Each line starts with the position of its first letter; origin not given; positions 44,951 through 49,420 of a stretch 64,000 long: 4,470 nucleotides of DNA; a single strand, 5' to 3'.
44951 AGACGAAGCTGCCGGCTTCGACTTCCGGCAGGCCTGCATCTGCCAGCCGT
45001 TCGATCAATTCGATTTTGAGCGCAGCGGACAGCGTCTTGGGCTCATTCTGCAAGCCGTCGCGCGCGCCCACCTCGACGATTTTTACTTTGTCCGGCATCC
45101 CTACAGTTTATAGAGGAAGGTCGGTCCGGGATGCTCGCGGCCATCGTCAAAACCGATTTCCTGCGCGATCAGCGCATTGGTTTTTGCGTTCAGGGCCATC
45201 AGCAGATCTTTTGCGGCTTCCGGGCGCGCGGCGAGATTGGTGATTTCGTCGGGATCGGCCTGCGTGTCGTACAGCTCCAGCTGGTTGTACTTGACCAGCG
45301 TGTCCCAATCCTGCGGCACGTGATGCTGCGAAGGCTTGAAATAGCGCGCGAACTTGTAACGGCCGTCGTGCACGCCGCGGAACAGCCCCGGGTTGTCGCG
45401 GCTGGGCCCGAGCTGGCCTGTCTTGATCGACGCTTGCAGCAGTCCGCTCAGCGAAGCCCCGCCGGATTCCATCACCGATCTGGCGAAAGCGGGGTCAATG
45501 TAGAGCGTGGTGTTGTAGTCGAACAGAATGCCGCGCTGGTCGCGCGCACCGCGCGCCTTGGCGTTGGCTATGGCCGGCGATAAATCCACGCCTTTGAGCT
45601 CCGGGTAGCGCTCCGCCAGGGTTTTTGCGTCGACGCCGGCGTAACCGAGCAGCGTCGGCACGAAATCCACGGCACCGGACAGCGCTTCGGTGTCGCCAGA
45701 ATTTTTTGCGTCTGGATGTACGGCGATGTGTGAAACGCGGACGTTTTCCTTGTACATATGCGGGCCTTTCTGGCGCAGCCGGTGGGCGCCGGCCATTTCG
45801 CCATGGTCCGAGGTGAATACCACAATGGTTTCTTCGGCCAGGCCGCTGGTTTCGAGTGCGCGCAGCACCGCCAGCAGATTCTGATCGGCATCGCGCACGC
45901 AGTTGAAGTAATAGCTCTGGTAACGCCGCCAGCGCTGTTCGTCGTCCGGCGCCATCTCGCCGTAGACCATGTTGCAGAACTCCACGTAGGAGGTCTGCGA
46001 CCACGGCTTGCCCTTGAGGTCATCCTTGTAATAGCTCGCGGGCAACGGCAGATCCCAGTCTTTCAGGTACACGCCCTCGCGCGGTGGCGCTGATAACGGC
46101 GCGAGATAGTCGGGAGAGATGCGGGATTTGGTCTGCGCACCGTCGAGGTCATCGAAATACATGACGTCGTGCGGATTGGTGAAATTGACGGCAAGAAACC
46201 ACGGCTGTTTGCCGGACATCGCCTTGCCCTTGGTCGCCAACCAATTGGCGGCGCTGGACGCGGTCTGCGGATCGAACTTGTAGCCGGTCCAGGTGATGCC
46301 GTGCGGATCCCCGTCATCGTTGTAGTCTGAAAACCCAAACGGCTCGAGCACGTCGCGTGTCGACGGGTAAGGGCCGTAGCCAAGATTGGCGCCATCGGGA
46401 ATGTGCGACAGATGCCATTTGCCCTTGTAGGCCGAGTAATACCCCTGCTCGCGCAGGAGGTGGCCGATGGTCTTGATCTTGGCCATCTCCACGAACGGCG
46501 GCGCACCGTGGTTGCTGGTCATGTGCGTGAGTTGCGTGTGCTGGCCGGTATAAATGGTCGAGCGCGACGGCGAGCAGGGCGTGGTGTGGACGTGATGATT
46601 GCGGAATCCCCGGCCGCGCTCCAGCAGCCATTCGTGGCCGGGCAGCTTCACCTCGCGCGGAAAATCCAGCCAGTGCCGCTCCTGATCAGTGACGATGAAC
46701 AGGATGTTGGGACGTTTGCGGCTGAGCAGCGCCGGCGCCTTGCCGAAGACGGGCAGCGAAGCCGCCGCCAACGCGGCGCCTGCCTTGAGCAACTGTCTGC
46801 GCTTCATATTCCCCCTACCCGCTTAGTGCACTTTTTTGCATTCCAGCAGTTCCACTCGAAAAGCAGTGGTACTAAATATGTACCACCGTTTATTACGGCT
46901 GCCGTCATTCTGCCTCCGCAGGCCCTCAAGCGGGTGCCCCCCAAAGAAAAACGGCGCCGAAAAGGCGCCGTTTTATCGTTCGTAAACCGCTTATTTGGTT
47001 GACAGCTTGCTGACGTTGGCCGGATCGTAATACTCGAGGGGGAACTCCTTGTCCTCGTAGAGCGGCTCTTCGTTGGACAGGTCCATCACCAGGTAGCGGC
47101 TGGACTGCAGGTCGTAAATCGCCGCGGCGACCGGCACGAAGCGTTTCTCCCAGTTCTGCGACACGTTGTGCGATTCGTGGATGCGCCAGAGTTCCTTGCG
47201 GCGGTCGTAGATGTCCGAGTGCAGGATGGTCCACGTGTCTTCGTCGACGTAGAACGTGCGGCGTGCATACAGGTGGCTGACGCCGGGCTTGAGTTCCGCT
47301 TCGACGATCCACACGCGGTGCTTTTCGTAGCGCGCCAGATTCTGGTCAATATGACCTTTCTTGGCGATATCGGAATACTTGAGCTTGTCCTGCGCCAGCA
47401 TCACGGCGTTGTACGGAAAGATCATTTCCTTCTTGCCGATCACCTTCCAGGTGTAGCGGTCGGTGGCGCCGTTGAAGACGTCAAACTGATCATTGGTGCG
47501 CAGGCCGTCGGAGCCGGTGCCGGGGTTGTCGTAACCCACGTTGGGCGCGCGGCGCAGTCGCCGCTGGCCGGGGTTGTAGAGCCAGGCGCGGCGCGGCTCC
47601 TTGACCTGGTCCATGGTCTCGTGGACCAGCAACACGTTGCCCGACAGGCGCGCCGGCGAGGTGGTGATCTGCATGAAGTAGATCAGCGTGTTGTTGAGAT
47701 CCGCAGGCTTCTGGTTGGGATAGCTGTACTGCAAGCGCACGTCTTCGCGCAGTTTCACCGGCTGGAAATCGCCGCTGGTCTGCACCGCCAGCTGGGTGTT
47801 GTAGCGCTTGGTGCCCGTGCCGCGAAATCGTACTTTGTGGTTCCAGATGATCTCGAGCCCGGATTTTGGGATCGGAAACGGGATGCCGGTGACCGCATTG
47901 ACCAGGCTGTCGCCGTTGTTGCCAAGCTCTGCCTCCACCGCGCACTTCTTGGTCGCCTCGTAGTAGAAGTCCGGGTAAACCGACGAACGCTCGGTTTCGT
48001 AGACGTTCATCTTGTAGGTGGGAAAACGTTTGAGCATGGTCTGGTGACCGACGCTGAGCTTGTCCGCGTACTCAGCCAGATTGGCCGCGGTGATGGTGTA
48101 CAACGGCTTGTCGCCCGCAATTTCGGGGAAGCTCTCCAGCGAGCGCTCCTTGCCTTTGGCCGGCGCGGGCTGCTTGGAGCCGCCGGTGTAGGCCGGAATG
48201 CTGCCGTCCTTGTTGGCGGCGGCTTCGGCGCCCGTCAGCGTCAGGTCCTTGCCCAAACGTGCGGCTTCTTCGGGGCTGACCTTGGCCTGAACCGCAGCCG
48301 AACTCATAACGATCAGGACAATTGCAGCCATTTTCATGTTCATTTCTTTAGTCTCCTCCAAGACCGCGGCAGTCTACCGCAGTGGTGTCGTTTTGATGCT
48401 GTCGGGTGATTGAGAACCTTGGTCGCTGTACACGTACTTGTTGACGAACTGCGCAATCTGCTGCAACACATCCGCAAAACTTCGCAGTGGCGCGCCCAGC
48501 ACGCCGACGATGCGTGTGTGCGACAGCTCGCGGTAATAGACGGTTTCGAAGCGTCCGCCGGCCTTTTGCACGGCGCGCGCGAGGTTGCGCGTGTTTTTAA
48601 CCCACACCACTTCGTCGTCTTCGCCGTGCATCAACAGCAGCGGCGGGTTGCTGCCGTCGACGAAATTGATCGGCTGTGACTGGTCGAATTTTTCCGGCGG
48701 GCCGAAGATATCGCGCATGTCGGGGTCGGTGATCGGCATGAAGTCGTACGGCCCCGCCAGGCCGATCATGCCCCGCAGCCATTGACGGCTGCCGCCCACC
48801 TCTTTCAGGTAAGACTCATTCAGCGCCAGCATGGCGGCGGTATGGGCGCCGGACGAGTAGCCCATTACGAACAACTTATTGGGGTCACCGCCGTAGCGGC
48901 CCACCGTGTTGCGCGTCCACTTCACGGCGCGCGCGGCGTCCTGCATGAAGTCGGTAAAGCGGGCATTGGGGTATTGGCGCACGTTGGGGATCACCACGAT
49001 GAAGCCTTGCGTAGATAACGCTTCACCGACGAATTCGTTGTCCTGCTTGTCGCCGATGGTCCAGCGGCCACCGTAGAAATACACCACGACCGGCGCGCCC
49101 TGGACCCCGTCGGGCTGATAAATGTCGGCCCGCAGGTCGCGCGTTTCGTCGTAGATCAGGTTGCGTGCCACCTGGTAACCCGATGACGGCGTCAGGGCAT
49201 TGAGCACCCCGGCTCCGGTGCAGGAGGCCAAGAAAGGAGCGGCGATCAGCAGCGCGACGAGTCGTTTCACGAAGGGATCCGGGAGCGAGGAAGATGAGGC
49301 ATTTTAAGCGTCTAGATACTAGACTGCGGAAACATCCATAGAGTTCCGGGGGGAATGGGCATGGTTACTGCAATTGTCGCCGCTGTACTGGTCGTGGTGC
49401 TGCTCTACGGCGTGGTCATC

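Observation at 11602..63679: Eight dispersed copies of an unrecognised 123-bp intergenic element (12-nt inverted termini plus central GGTAC-N7-GTACC)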

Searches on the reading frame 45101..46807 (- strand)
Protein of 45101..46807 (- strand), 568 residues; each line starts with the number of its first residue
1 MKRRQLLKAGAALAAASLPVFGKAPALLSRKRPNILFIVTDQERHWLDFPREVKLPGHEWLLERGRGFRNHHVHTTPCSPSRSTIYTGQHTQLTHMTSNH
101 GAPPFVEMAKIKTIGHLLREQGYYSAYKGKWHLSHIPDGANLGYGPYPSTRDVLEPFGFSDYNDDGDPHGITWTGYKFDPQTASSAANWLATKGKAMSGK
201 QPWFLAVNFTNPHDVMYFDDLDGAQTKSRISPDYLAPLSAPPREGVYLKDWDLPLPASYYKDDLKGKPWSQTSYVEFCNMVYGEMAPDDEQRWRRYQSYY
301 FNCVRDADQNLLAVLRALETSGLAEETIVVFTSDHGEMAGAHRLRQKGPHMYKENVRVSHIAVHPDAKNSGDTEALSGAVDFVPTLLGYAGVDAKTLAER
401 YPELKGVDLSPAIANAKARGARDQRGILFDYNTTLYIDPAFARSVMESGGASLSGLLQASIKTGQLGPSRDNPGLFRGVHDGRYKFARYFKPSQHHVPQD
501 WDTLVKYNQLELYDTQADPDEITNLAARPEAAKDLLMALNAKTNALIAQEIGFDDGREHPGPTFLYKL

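Call 16: search_protein_families(library=ncbifam, proteins=[window:45101-46807:-])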
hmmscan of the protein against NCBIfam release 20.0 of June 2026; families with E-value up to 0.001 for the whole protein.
window:45101-46807:- (568 aa): 6 families
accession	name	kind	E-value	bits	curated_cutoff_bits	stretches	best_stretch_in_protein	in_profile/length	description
TIGR03417.1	chol_sulfatase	equivalog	1.2e-33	116.7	433.45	2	289-418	244-369/500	choline-sulfatase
NF045661.1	HdlasePehA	equivalog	1.9e-25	89.5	900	2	276-442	260-421/506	phosphoric/sulfuric ester hydrolase PehA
NF010322.0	PRK13759.1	equivalog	4.7e-25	88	481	2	289-394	259-367/486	arylsulfatase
NF052527.1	Mn_arylsulf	exception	2.1e-11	43.4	850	1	284-374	254-340/479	manganese-dependent arylsulfatase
NF053595.1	LptchSynLtaSGpos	equivalog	4.8e-06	25.4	970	1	299-396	429-532/626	lipoteichoic acid synthase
NF038282.1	LapC_YejM_PbgA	exception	0.00017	20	825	1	267-387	389-497/584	LPS biosynthesis-modulating metalloenzyme YejM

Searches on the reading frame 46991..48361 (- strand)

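Call 16: search_protein_families(library=ncbifam, proteins=[window:46991-48361:-])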
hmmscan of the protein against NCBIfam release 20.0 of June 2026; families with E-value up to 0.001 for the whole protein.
window:46991-48361:- (456 aa): 0 families

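Call 67: search_protein_families(library=pfam, proteins=[window:46991-48361:-], max_evalue=0.00001)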
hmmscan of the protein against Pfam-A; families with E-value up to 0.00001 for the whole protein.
window:46991-48361:- (456 aa): 2 families
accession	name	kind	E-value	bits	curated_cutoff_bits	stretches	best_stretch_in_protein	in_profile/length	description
PF07044.18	DUF1329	-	1.6e-139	465.8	23.1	1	89-436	1-351/368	Protein of unknown function (DUF1329)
PF17131.11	LolA_like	-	7.9e-13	48.9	30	1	327-430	57-165/184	Outer membrane lipoprotein-sorting protein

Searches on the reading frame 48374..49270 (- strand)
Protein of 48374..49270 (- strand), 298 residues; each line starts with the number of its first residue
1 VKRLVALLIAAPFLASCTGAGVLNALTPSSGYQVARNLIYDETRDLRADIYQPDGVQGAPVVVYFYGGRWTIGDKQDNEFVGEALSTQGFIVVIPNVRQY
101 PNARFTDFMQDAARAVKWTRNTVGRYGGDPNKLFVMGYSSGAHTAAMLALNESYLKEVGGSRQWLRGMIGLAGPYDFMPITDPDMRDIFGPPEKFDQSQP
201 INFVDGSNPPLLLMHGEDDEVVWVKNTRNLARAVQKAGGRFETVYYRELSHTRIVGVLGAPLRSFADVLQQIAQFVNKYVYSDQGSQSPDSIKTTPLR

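Call 67: search_protein_families(library=pfam, proteins=[window:48374-49270:-], max_evalue=0.00001)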
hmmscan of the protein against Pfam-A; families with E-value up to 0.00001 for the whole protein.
window:48374-49270:- (298 aa): 5 families
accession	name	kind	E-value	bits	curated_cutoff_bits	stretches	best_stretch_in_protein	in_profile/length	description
PF20434.5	BD-FAE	-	1.2e-31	110.3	26.8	1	49-232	2-213/215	BD-FAE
PF07859.19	Abhydrolase_3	-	2.8e-15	57.1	25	1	62-153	1-93/210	alpha/beta hydrolase fold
PF00326.27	Peptidase_S9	-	9.4e-13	48.6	22.6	1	111-280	44-210/213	Prolyl oligopeptidase family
PF00135.34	COesterase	-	1.3e-11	44.6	27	1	48-151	88-203/515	Carboxylesterase family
PF12146.15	Hydrolase_4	-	1.4e-07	31.6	27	0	210-252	193-233/239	Serine aminopeptidase, S33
